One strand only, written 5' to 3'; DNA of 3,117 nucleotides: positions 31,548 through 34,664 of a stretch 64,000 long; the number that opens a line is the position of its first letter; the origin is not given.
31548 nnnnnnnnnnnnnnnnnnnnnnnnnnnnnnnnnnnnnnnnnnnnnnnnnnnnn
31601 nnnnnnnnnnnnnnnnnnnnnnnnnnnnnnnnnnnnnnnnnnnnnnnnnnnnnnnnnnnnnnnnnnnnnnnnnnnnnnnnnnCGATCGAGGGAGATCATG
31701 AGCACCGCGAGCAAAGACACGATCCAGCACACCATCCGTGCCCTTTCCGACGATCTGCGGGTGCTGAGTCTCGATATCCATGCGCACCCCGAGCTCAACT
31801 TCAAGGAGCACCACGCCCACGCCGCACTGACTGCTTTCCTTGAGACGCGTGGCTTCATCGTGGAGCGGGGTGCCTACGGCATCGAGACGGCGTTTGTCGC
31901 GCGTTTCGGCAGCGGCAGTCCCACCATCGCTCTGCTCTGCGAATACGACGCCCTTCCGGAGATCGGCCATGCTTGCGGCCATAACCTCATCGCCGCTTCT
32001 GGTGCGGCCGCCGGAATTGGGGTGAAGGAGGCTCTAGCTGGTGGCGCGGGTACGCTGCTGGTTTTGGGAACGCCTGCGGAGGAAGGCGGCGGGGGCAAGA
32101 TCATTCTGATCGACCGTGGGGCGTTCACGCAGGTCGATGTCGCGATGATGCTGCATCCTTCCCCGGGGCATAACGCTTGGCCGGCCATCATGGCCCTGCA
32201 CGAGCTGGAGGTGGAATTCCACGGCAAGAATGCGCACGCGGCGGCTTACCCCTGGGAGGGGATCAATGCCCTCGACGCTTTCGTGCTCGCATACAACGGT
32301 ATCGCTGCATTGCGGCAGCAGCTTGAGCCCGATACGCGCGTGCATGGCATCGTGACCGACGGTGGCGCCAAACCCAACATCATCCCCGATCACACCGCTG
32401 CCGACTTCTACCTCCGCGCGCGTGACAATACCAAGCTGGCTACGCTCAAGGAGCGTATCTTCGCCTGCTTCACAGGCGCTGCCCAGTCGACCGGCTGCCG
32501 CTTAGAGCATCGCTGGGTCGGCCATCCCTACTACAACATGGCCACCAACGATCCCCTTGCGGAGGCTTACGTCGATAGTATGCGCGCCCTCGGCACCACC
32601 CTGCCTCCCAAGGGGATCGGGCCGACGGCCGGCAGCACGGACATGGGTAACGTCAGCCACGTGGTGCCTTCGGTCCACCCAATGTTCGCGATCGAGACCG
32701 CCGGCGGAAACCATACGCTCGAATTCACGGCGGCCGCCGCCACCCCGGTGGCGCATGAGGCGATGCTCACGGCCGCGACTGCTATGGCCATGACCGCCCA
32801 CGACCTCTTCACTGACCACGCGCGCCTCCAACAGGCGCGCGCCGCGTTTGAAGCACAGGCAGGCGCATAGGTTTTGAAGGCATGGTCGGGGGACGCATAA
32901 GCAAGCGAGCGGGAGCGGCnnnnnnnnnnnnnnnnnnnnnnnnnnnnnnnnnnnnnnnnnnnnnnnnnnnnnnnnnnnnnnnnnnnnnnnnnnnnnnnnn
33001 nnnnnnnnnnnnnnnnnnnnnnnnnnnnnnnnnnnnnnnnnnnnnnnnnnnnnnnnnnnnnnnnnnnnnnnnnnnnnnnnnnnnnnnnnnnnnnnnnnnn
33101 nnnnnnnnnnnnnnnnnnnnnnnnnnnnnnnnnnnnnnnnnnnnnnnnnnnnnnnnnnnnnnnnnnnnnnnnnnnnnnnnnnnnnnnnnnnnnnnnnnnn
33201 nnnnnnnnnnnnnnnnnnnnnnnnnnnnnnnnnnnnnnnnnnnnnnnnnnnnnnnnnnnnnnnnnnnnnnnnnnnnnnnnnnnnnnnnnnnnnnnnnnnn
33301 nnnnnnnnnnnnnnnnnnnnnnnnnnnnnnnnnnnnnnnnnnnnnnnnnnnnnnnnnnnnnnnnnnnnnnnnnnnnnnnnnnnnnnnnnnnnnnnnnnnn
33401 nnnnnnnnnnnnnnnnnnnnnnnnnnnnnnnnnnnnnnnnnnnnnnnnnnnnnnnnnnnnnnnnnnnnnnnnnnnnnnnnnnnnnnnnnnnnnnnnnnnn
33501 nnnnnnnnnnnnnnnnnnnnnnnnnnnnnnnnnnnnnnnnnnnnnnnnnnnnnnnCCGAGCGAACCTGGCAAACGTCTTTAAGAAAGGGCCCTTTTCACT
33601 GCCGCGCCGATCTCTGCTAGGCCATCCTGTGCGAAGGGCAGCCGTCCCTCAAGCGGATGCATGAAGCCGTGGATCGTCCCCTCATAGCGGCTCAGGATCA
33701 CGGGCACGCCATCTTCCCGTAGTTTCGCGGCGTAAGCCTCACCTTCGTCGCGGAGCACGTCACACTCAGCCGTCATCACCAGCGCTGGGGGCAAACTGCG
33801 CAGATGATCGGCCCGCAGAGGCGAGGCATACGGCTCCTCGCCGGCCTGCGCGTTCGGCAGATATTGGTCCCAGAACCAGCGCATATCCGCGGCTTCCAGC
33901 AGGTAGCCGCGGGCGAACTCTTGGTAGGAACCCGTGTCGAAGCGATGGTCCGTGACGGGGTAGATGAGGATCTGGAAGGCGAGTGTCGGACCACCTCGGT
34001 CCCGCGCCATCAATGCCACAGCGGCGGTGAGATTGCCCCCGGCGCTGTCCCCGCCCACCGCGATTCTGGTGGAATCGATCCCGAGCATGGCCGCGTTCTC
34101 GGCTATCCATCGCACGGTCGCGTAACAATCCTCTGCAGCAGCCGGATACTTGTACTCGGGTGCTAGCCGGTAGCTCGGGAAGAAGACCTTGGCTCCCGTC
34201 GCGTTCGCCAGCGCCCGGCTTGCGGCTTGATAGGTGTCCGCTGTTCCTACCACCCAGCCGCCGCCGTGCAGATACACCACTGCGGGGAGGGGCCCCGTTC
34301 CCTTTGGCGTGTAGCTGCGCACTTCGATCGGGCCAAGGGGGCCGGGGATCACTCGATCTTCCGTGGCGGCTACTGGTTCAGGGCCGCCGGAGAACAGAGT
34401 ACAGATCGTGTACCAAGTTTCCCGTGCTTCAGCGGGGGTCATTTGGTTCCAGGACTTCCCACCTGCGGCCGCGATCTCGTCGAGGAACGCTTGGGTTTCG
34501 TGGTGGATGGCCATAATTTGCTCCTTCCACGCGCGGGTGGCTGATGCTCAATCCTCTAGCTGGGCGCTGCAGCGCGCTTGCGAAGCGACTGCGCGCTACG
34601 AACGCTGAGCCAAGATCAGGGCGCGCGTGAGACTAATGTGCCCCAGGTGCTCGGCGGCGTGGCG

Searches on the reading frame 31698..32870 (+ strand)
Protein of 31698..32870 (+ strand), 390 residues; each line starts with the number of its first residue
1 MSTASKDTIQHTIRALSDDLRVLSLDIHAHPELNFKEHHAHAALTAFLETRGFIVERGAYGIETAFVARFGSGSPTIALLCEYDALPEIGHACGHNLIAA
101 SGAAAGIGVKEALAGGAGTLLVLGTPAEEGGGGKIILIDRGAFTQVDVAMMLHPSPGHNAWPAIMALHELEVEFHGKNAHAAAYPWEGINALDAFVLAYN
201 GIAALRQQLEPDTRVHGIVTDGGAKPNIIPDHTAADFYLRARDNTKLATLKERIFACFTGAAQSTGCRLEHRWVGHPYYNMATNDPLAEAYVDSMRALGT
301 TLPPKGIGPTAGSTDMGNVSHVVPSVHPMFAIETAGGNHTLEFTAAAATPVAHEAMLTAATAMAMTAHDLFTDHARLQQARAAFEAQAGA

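Call 60: search_protein_families(library=pfam, proteins=[window:31698-32870:+], max_evalue=0.001)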
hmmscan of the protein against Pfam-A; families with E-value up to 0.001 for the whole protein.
window:31698-32870:+ (390 aa): 2 families
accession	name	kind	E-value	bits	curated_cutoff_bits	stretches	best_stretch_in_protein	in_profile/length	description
PF07687.19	M20_dimer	-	5.6e-12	46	21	1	169-258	8-99/107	Peptidase dimerisation domain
PF01546.33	Peptidase_M20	-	8.9e-10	39.2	24.6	1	90-332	26-175/206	Peptidase family M20/M25/M40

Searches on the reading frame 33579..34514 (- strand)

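Call 60: search_protein_families(library=pfam, proteins=[window:33579-34514:-], max_evalue=0.001)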
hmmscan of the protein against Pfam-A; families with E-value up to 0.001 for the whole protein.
window:33579-34514:- (311 aa): 4 families
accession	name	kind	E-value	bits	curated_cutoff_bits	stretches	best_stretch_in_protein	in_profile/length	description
PF07859.19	Abhydrolase_3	-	1.8e-78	263.5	25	1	79-285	1-209/210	alpha/beta hydrolase fold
PF20434.5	BD-FAE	-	6.1e-22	78.6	26.8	1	69-171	5-111/215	BD-FAE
PF00326.27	Peptidase_S9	-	4.6e-08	33.2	22.6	1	127-287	45-192/213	Prolyl oligopeptidase family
PF00135.34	COesterase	-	1.2e-07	31.5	27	1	68-171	91-205/515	Carboxylesterase family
